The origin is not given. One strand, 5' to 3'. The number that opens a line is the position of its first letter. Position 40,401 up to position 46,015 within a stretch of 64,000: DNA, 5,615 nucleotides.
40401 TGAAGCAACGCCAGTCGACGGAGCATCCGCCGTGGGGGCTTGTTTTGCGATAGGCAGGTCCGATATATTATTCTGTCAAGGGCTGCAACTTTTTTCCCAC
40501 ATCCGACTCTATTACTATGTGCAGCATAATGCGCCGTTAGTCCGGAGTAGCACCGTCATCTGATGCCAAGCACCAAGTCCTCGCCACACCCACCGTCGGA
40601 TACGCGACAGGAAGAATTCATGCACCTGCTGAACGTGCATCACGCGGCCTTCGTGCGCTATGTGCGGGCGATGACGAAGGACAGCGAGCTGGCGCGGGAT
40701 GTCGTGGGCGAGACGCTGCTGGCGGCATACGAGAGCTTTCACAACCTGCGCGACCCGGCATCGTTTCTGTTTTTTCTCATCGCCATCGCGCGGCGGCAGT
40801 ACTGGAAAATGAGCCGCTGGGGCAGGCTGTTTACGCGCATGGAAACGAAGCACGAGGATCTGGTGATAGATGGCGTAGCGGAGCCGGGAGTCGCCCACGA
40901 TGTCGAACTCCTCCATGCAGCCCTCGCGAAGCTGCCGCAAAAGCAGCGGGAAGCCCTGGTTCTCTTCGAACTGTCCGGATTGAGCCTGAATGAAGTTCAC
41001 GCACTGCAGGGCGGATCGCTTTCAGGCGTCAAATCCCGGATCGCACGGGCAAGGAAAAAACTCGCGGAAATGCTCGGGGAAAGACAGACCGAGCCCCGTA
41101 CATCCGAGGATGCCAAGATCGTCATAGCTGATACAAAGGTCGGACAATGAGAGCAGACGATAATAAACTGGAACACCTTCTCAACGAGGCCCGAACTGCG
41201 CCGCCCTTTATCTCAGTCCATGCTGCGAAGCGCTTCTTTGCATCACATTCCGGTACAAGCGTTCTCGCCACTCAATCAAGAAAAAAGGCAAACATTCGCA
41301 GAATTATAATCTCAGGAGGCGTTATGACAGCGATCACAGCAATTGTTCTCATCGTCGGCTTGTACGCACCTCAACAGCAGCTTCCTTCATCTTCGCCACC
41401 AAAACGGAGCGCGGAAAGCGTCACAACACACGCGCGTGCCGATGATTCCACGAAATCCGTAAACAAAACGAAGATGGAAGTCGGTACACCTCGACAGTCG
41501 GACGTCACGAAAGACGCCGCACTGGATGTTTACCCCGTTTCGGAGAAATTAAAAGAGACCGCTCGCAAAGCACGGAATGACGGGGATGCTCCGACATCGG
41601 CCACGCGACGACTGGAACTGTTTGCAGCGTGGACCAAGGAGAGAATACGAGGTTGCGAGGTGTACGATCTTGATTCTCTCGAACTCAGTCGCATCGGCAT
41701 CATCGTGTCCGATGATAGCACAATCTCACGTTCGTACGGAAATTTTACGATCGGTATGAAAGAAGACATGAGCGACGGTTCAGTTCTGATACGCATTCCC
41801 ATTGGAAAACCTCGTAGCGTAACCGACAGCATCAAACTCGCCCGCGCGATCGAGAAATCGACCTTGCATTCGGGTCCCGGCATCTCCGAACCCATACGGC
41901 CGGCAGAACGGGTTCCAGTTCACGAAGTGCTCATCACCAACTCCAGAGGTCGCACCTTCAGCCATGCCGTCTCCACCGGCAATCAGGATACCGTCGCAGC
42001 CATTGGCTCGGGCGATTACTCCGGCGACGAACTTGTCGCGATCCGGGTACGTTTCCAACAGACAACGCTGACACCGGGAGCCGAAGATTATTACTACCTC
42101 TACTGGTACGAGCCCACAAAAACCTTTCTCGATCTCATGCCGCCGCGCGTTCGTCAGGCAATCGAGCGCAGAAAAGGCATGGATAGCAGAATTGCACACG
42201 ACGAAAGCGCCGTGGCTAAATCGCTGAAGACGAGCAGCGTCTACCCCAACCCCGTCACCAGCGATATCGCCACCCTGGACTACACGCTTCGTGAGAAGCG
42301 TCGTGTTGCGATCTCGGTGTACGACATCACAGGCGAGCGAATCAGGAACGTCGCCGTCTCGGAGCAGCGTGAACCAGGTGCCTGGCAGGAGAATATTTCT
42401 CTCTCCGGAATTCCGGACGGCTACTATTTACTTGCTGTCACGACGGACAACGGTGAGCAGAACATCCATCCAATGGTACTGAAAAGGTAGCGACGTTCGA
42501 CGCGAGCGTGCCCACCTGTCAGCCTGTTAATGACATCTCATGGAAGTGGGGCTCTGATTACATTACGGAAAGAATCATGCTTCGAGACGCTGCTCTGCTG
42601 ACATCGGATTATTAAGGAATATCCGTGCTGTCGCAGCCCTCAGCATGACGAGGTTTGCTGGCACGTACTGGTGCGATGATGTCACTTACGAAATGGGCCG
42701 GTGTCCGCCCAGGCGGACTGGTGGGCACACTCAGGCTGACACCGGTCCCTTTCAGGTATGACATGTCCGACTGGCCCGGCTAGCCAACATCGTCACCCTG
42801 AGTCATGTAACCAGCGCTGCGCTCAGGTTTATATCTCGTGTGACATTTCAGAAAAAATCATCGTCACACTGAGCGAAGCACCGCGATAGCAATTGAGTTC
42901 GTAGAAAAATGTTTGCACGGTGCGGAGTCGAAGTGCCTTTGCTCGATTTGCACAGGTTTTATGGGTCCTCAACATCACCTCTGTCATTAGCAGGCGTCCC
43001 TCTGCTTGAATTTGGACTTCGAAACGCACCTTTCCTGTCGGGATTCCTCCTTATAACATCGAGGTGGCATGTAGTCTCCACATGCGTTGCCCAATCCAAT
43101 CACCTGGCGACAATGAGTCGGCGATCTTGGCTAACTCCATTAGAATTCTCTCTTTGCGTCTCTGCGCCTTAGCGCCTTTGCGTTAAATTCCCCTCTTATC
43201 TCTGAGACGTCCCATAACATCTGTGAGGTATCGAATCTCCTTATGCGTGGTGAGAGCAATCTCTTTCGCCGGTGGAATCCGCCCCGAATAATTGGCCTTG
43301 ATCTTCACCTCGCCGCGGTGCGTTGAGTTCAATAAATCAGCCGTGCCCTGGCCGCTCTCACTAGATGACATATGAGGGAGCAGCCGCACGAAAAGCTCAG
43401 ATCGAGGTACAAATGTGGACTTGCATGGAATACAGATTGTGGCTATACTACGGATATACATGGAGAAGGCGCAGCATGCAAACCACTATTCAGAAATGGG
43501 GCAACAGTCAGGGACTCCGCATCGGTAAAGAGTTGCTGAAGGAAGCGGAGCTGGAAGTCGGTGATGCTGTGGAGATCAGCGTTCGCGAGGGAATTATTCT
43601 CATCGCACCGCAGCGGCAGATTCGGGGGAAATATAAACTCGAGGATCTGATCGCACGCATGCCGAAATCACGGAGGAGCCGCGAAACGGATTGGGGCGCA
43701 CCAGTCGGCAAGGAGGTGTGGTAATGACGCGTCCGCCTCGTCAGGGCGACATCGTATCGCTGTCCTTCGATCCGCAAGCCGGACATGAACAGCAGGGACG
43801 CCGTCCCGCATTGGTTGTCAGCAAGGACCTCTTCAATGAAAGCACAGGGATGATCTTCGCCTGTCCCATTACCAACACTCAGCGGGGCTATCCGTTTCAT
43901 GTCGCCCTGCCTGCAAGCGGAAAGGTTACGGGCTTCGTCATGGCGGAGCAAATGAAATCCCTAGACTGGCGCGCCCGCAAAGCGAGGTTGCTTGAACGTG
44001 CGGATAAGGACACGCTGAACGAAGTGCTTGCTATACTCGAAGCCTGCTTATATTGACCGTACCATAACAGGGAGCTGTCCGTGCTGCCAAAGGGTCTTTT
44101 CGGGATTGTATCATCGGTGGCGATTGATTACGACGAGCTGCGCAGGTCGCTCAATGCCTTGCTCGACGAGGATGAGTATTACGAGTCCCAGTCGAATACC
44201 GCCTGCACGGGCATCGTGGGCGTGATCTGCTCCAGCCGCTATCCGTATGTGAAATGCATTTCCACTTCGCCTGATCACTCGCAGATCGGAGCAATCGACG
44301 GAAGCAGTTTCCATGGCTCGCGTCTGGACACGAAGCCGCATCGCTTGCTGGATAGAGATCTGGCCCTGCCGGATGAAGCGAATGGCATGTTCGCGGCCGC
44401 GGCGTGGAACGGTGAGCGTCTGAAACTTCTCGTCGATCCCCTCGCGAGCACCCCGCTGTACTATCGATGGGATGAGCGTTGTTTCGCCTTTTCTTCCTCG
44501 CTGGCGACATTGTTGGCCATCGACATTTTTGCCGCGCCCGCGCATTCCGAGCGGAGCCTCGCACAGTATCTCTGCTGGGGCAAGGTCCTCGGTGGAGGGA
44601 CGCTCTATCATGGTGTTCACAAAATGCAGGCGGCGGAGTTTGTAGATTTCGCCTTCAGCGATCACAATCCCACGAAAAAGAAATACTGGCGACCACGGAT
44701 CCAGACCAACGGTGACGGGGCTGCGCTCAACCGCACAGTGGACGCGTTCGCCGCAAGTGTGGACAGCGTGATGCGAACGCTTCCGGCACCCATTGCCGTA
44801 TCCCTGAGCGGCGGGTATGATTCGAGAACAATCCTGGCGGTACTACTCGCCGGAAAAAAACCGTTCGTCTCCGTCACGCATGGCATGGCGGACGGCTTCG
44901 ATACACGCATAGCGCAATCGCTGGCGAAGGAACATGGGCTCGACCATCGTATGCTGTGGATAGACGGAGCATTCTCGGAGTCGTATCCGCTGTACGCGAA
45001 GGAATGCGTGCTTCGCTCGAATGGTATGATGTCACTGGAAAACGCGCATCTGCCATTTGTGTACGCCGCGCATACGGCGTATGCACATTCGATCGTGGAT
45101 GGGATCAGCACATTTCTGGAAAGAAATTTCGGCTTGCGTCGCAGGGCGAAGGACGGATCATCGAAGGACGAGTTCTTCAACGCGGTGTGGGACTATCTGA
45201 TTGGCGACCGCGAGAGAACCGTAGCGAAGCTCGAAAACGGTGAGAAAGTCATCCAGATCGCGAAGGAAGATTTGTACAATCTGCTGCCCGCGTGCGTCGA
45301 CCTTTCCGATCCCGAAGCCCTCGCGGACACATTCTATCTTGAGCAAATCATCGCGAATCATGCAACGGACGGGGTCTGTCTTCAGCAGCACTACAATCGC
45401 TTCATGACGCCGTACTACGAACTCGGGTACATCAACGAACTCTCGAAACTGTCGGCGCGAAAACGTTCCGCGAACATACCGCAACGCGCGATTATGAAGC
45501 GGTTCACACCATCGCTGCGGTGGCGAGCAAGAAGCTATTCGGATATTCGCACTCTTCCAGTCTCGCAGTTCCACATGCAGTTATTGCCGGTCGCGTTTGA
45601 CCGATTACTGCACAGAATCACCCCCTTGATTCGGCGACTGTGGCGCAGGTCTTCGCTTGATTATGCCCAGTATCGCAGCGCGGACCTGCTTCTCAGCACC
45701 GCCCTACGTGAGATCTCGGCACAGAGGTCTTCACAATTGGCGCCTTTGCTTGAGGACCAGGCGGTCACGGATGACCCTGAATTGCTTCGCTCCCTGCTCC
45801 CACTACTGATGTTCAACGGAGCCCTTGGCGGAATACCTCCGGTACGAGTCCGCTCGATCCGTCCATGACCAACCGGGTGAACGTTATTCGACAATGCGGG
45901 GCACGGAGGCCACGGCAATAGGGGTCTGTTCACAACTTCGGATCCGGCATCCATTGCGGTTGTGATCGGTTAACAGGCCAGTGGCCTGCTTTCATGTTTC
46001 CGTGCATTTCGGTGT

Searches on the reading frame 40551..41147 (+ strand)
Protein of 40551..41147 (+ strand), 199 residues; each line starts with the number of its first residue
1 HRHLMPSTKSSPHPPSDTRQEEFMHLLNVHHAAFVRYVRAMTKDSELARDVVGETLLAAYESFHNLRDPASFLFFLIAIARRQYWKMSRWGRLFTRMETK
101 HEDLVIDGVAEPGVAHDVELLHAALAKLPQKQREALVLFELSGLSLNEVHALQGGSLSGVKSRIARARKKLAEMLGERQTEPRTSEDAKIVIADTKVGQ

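Call 19: search_protein_families(library=pfam, proteins=[window:40551-41147:+], max_evalue=0.001)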
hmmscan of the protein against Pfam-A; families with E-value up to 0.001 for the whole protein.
window:40551-41147:+ (199 aa): 3 families
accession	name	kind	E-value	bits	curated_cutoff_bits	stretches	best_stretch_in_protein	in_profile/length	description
PF08281.18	Sigma70_r4_2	-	7.5e-12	45.2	25.7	1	120-171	3-54/54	Sigma-70, region 4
PF04542.20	Sigma70_r2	-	9.1e-08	32.2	24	1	30-83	5-60/71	Sigma-70 region 2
PF04545.22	Sigma70_r4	-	7.2e-06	25.9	24.1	1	124-172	1-49/50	Sigma-70, region 4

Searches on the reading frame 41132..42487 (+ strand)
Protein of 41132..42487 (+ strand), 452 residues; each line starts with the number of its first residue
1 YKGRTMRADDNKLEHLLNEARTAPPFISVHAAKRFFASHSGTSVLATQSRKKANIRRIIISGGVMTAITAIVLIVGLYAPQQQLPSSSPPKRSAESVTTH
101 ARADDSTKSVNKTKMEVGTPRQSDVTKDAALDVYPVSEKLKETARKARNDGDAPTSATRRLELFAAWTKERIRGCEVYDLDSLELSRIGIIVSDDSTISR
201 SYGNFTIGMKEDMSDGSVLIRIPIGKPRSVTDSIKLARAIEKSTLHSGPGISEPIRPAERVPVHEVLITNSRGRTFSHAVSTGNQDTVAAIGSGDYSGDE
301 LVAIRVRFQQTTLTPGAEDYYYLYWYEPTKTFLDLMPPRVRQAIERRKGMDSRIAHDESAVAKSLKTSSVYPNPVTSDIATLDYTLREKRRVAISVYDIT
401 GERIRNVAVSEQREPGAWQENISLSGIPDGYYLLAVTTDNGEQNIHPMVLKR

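Call 19: search_protein_families(library=pfam, proteins=[window:41132-42487:+], max_evalue=0.001)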
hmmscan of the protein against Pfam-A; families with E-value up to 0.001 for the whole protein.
window:41132-42487:+ (452 aa): 1 family
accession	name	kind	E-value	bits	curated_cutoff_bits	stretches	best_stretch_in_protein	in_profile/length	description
PF18962.6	Por_Secre_tail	-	1.9e-10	41.3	27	1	370-442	1-68/75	Secretion system C-terminal sorting domain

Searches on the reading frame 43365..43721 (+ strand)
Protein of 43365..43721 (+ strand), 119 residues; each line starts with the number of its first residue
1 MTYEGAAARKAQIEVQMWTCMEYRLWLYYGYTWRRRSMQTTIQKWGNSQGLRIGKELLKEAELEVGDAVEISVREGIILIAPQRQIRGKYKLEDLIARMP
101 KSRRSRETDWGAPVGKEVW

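Call 19: search_protein_families(library=pfam, proteins=[window:43365-43721:+], max_evalue=0.001)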
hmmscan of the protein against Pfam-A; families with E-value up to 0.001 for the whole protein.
window:43365-43721:+ (119 aa): 1 family
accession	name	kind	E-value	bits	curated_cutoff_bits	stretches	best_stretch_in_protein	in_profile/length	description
PF04014.23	MazE_antitoxin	-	2.4e-08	34.2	24.7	1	42-85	1-45/48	Antidote-toxin recognition MazE, bacterial antitoxin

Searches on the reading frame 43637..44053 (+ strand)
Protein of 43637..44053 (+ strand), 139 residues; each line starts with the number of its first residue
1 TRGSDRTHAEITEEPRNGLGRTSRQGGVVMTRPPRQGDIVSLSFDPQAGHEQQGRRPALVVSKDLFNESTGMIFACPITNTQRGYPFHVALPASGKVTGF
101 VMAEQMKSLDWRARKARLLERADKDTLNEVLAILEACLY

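Call 19: search_protein_families(library=pfam, proteins=[window:43637-44053:+], max_evalue=0.001)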
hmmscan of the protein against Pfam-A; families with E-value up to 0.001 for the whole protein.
window:43637-44053:+ (139 aa): 1 family
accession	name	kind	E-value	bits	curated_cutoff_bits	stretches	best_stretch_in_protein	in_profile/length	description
PF02452.23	PemK_toxin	-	4.4e-27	94.9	23.1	1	35-136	1-107/109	PemK-like, MazF-like toxin of type II toxin-antitoxin system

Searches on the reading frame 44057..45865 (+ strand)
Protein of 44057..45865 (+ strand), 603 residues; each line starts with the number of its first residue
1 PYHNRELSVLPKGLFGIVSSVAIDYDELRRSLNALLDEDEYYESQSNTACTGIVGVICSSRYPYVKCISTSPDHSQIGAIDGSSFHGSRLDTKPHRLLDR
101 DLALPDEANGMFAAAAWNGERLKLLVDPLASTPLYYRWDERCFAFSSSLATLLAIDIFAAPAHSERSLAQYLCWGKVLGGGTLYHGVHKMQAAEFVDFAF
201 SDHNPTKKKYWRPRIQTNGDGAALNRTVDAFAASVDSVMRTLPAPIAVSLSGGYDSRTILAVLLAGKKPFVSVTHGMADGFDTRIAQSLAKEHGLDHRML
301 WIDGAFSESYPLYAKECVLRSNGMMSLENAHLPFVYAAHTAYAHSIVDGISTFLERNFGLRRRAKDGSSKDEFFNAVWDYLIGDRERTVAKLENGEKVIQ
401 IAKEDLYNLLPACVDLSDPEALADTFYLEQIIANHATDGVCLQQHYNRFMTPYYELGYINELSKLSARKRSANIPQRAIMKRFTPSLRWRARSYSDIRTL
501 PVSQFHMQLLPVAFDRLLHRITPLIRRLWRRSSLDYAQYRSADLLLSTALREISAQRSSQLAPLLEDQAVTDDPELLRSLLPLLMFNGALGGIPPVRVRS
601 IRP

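Call 19: search_protein_families(library=pfam, proteins=[window:44057-45865:+], max_evalue=0.001)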
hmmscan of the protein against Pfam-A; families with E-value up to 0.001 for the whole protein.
window:44057-45865:+ (603 aa): 3 families
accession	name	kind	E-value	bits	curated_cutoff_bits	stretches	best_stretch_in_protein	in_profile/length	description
PF13537.11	GATase_7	-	6.9e-08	33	25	1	104-154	70-123/123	Glutamine amidotransferase domain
PF00733.27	Asn_synthase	-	3.2e-05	24.2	21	1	229-302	4-79/354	Asparagine synthase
PF13522.11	GATase_6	-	7.1e-05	23.3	27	1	106-147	86-129/130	Glutamine amidotransferase domain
